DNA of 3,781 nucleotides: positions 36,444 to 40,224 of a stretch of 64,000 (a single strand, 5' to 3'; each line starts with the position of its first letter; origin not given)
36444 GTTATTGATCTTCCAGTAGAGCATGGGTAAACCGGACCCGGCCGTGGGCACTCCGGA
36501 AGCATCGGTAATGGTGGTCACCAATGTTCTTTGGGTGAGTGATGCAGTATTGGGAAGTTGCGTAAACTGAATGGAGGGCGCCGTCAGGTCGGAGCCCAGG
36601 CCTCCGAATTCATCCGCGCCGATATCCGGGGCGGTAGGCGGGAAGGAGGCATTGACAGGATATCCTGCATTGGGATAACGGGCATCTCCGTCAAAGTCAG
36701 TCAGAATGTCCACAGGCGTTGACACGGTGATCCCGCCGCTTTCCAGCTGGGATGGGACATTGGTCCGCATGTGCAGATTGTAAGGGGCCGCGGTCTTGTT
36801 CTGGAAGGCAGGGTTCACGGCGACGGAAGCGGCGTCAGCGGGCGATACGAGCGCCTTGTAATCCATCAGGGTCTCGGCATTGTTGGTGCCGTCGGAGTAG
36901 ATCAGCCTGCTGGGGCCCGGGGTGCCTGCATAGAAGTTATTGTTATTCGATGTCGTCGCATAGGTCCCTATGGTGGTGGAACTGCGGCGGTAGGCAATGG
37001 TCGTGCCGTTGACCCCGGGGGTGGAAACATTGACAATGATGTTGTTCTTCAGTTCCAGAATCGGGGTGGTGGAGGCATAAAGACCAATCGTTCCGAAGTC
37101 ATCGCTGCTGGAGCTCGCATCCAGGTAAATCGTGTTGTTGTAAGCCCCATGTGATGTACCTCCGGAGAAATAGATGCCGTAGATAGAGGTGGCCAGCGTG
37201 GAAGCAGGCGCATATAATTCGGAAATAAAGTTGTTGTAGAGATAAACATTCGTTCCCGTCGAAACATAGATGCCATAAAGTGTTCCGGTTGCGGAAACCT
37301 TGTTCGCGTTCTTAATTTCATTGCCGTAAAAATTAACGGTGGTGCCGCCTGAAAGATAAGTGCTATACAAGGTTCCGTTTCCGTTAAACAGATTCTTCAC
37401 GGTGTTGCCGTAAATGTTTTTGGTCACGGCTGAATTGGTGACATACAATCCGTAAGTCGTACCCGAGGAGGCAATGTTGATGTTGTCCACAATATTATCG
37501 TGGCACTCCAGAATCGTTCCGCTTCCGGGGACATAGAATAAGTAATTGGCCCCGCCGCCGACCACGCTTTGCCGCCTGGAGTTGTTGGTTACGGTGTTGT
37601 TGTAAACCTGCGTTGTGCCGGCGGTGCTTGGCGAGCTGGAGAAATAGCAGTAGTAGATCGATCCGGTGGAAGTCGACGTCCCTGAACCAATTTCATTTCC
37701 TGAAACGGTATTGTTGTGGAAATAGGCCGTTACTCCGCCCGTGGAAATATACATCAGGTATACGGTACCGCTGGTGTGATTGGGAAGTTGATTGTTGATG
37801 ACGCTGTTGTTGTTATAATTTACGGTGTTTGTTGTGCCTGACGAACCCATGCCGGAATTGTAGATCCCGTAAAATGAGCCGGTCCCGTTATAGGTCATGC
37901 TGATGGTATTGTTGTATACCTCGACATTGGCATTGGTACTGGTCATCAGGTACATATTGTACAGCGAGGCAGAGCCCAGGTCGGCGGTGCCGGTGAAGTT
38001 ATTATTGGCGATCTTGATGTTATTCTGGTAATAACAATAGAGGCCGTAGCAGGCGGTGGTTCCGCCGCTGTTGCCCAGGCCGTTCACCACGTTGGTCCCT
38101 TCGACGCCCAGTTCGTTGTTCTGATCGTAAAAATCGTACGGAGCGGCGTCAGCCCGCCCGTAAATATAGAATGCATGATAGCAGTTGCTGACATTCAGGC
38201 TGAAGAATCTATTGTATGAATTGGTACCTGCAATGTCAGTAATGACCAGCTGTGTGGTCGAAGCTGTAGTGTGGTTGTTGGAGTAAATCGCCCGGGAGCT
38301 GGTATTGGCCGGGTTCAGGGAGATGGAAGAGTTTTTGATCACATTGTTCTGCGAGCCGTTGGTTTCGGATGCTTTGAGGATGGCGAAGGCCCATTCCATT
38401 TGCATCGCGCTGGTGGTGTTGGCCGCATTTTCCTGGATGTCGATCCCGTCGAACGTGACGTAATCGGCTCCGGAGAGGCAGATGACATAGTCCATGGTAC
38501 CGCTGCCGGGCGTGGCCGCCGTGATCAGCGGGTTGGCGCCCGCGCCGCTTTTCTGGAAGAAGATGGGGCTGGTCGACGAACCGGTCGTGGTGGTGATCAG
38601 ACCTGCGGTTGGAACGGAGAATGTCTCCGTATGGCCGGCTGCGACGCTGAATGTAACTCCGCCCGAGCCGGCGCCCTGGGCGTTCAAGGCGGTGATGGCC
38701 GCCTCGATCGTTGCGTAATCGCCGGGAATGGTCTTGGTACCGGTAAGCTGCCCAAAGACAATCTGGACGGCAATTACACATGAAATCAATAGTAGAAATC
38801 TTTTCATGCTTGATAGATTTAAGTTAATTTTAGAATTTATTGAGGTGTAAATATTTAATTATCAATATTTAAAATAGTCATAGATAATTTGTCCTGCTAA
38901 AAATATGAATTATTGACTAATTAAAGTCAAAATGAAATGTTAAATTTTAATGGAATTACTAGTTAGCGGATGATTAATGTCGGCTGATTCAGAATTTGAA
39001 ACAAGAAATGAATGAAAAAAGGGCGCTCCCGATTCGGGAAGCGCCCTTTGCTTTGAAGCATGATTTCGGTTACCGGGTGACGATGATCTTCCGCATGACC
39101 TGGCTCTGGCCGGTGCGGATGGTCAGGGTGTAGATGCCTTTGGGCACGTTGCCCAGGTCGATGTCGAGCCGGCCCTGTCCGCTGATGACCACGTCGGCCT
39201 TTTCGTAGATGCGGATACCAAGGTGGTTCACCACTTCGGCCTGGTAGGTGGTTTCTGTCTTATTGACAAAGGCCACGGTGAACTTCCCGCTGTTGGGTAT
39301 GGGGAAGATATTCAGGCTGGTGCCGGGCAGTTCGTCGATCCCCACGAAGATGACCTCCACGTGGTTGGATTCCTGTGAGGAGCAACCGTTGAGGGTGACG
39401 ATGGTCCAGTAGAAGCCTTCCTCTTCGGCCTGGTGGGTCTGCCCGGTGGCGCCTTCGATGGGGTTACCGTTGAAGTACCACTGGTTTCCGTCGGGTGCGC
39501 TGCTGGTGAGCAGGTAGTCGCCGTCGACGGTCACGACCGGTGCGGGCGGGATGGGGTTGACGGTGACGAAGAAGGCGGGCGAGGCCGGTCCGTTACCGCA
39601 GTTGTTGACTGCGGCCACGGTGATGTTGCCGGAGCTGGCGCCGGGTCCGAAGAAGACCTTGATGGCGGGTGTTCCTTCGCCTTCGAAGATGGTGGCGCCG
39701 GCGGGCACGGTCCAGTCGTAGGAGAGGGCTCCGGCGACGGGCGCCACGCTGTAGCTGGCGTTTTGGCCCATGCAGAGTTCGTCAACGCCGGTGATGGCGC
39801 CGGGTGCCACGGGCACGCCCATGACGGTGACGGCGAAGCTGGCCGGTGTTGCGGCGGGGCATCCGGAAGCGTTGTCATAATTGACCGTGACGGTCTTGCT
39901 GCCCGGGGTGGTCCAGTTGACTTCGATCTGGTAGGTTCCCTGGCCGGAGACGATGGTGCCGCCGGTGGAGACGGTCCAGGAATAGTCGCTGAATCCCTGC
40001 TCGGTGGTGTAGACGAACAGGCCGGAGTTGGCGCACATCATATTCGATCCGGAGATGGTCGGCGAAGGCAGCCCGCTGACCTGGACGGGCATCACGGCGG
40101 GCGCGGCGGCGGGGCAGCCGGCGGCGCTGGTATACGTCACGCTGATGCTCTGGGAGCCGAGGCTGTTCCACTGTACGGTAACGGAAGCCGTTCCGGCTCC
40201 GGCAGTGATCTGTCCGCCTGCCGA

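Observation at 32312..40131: Tandem giant paralogues share a 1117-bp perfectly identical 3' block (354 codons + stop + terminator) that switches abruptly to ~70% identity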

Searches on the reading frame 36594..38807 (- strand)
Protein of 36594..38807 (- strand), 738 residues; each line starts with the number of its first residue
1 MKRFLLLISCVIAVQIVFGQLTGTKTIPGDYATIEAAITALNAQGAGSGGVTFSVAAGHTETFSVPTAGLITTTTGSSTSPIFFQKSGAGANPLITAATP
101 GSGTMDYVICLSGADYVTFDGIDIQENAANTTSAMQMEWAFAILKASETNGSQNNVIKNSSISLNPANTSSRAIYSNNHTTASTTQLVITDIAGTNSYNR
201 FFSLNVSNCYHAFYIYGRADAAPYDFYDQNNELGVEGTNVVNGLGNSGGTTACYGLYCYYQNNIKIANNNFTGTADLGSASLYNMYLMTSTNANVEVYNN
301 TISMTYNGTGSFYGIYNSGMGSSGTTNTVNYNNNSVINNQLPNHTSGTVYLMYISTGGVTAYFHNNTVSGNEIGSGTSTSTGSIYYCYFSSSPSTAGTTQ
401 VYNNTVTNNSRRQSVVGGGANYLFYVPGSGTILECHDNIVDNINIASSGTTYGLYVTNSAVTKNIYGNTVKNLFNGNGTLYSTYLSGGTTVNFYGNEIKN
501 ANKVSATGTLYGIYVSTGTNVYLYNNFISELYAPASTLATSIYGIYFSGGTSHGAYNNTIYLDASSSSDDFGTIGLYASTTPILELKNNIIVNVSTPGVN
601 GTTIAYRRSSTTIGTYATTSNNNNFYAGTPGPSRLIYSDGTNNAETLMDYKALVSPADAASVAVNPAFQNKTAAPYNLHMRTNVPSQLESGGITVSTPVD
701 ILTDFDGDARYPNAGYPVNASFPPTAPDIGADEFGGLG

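Call 49: search_protein_families(library=pfam, proteins=[window:36594-38807:-], max_evalue=1)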
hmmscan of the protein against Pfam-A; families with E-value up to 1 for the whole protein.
seq(738 aa): 0 families

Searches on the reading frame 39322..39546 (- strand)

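Call 49: search_protein_families(library=pfam, proteins=[window:39322-39546:-], max_evalue=1)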
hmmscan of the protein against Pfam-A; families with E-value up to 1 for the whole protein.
seq(75 aa): 1 family
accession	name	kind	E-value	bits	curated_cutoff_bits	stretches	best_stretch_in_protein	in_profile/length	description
PF19081.6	Ig_7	-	0.024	15.3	27.3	1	13-66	20-81/84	Ig-like domain CHU_C associated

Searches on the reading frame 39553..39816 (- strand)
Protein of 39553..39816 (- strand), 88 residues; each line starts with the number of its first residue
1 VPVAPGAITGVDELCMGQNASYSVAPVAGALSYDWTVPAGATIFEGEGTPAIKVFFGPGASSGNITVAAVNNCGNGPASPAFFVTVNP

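Call 59: search_protein_families(library=pfam, proteins=[window:39553-39816:-], max_evalue=0.001)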
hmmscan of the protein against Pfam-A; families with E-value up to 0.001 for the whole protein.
seq(88 aa): 1 family
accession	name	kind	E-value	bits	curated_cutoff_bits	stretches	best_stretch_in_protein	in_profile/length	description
PF19408.5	PKD_6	-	8.8e-25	87.3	25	1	2-79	2-78/82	PKD-like domain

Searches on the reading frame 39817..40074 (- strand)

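Call 59: search_protein_families(library=pfam, proteins=[window:39817-40074:-], max_evalue=0.001)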
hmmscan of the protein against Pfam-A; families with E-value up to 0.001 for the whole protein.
seq(86 aa): 1 family
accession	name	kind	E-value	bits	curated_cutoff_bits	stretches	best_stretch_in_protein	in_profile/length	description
PF19408.5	PKD_6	-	2.7e-15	56.9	25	1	5-76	6-78/82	PKD-like domain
